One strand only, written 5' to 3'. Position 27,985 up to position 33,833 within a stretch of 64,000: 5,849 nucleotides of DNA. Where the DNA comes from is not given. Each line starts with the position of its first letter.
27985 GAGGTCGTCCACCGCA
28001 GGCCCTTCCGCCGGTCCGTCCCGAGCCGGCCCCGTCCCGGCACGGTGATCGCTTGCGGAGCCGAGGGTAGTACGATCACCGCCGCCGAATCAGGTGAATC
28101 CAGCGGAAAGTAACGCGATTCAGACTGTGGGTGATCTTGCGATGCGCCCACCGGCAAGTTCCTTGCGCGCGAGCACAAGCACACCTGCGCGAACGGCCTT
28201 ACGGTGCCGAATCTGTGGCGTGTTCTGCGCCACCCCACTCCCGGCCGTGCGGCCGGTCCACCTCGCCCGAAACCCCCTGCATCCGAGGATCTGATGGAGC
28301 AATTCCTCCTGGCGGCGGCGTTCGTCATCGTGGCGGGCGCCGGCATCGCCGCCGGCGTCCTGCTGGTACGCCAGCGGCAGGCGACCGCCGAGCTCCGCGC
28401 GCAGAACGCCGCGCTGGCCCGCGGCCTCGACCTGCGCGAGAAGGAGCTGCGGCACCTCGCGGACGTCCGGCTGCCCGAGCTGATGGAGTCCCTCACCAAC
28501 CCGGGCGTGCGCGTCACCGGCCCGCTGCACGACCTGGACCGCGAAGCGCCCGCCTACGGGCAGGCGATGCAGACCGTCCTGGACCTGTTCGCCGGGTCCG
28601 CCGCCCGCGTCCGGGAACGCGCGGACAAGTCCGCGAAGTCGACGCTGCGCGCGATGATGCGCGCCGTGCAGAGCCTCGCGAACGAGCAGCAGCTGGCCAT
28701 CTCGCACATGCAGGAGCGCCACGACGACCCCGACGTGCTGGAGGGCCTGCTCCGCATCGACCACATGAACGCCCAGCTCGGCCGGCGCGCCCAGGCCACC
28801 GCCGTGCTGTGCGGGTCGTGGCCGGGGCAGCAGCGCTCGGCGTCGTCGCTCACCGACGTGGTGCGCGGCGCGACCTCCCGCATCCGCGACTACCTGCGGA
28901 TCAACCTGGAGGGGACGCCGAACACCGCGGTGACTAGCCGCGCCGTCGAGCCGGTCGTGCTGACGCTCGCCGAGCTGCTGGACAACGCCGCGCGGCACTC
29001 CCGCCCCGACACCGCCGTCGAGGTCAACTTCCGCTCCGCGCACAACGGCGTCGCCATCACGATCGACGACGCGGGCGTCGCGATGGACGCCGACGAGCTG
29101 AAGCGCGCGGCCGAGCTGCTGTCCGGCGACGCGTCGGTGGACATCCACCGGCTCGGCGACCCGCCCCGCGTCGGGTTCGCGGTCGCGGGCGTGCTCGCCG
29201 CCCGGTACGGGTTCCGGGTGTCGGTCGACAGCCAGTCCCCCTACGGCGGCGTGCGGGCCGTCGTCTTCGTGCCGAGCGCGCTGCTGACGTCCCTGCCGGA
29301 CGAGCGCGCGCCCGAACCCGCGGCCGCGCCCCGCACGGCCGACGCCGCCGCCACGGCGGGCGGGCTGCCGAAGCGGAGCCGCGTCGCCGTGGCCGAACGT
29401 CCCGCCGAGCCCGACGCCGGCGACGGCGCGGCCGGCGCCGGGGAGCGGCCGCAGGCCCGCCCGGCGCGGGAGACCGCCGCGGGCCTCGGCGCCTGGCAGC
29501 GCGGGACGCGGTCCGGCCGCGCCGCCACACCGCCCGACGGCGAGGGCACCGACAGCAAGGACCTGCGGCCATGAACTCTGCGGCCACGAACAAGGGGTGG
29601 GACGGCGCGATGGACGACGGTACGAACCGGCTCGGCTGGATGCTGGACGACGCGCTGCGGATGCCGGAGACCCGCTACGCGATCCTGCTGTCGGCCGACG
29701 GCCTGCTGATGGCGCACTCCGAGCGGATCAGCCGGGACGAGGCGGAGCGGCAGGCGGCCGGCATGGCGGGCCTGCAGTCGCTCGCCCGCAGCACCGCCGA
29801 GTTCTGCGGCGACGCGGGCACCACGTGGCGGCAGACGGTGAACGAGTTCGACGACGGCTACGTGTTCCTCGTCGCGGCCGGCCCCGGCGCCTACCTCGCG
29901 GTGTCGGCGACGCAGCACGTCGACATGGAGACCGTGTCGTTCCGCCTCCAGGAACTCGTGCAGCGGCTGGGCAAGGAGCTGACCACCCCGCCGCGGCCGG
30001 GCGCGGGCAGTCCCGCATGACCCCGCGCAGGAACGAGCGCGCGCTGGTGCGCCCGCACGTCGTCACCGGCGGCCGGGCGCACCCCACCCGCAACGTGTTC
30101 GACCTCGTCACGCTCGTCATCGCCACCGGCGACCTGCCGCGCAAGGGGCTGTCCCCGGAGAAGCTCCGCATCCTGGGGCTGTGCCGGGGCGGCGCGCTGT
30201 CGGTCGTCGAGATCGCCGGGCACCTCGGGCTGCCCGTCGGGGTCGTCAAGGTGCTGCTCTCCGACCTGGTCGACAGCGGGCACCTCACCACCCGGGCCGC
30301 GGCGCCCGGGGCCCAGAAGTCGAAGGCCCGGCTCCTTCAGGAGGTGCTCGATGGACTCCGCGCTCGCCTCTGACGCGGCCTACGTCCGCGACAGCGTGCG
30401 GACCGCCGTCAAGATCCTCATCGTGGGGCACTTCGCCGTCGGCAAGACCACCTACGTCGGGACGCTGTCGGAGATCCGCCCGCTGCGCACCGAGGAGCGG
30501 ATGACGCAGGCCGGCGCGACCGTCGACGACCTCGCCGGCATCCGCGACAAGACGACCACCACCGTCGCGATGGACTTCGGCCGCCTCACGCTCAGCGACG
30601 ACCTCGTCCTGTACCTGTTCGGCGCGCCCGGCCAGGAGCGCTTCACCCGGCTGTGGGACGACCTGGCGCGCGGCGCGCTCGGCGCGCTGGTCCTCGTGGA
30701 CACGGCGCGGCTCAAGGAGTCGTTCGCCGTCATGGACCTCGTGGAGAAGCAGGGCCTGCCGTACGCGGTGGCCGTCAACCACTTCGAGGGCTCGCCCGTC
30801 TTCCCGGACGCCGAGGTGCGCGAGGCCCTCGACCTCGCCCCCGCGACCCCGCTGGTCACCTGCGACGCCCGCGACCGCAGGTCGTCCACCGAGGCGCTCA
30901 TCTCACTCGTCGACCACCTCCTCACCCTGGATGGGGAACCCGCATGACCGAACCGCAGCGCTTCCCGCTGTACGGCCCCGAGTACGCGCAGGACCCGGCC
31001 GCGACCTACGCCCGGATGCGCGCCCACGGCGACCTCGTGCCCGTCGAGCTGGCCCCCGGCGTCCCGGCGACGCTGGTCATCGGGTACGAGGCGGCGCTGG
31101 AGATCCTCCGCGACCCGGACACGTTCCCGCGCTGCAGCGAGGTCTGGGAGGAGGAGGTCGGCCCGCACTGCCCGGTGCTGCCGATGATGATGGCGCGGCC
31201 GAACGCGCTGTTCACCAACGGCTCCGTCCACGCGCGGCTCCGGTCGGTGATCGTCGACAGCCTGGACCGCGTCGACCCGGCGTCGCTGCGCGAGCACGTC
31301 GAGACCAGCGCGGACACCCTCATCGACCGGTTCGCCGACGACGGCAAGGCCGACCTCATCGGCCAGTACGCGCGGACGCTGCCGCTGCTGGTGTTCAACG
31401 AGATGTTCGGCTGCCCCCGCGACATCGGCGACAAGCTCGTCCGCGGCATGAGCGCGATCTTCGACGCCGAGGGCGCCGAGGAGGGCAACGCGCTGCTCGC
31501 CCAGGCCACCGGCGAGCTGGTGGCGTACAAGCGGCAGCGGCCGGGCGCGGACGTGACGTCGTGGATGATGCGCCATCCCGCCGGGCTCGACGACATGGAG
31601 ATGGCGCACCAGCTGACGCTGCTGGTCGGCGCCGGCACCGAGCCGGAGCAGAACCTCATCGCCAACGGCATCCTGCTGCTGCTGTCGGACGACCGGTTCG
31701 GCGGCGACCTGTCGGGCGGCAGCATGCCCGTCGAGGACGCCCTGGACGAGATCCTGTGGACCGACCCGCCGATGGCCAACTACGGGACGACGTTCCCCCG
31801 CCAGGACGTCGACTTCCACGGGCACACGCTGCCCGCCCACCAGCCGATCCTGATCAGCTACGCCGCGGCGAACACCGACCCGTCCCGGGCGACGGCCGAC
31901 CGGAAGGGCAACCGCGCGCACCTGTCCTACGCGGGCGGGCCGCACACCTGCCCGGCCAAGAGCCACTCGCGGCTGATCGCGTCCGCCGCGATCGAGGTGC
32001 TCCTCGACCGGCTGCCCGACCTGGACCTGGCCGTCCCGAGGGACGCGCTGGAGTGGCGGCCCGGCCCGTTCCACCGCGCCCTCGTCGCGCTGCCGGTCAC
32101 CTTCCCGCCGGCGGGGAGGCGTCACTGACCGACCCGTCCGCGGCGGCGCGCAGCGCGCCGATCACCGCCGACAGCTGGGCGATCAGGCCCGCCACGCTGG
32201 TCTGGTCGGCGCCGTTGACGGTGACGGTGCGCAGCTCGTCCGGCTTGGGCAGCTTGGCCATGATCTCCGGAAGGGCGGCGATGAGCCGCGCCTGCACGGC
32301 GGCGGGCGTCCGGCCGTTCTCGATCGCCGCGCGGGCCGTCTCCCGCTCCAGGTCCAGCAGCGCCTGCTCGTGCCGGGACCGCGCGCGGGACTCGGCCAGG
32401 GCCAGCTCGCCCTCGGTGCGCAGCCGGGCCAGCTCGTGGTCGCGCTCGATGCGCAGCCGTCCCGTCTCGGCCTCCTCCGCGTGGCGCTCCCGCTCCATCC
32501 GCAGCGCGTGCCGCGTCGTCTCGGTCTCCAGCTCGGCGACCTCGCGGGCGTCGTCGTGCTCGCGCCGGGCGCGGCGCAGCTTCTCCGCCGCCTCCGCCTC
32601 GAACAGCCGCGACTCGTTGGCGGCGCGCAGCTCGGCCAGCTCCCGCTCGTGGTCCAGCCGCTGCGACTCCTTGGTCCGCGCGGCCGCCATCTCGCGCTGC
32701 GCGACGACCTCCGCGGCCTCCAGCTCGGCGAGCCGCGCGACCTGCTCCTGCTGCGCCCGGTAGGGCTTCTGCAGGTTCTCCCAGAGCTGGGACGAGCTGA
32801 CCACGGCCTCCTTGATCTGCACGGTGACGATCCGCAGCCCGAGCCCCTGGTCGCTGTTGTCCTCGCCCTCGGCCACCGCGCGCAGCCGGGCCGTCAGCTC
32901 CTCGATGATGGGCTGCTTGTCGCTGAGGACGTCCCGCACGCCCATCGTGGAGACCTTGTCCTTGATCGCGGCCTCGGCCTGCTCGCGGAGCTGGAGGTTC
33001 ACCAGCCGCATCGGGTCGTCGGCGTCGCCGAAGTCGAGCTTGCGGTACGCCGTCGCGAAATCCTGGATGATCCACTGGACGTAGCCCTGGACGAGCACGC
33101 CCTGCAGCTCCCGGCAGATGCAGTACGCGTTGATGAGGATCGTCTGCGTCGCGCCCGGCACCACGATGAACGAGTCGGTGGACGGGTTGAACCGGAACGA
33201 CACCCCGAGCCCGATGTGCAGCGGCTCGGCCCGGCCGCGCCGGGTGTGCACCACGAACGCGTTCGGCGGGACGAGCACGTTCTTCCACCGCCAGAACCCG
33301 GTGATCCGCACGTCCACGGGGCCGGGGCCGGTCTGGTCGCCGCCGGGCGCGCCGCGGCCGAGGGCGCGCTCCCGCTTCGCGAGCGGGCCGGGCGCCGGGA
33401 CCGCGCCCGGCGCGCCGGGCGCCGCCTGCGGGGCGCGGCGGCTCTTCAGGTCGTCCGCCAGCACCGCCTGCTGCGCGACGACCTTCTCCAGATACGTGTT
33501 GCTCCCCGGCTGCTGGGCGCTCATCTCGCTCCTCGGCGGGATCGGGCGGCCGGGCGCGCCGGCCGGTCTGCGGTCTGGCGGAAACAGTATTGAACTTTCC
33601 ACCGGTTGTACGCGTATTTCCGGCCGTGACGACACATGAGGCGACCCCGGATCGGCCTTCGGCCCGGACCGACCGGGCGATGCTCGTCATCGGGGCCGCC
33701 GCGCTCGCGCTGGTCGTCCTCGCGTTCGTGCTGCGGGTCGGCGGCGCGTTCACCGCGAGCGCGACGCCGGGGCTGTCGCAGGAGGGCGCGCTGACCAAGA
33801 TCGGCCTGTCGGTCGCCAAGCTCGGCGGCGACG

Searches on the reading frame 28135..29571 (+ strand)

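Call 68: search_protein_families(library=pfam, proteins=[window:28135-29571:+], max_evalue=0.00001)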
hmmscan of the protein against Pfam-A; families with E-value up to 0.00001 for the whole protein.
window:28135-29571:+ (479 aa): 1 family
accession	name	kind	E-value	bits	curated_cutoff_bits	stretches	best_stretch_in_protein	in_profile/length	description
PF02518.31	HATPase_c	-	7.8e-08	33.2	26.4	1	275-380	7-108/111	Histidine kinase-, DNA gyrase B-, and HSP90-like ATPase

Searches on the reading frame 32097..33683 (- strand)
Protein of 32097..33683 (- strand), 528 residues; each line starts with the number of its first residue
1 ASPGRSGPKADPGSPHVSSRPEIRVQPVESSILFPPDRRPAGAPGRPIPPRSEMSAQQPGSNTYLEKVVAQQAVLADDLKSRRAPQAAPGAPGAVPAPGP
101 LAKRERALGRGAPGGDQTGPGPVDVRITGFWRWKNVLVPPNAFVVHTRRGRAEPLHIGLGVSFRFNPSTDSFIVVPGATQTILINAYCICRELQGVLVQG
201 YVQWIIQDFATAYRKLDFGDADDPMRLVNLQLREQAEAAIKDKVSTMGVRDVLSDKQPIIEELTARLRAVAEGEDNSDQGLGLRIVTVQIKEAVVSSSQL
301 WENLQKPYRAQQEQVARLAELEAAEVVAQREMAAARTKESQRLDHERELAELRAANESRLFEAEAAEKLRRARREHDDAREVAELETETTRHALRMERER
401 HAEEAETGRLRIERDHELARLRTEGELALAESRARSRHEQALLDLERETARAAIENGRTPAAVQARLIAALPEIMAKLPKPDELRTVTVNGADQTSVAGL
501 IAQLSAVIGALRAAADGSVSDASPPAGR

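Call 68: search_protein_families(library=pfam, proteins=[window:32097-33683:-], max_evalue=0.00001)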
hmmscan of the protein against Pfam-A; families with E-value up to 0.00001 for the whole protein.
window:32097-33683:- (528 aa): 1 family
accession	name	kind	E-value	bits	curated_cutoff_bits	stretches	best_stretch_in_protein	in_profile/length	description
PF01145.31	Band_7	-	3e-15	57.2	23.6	1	138-323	3-174/176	SPFH domain / Band 7 family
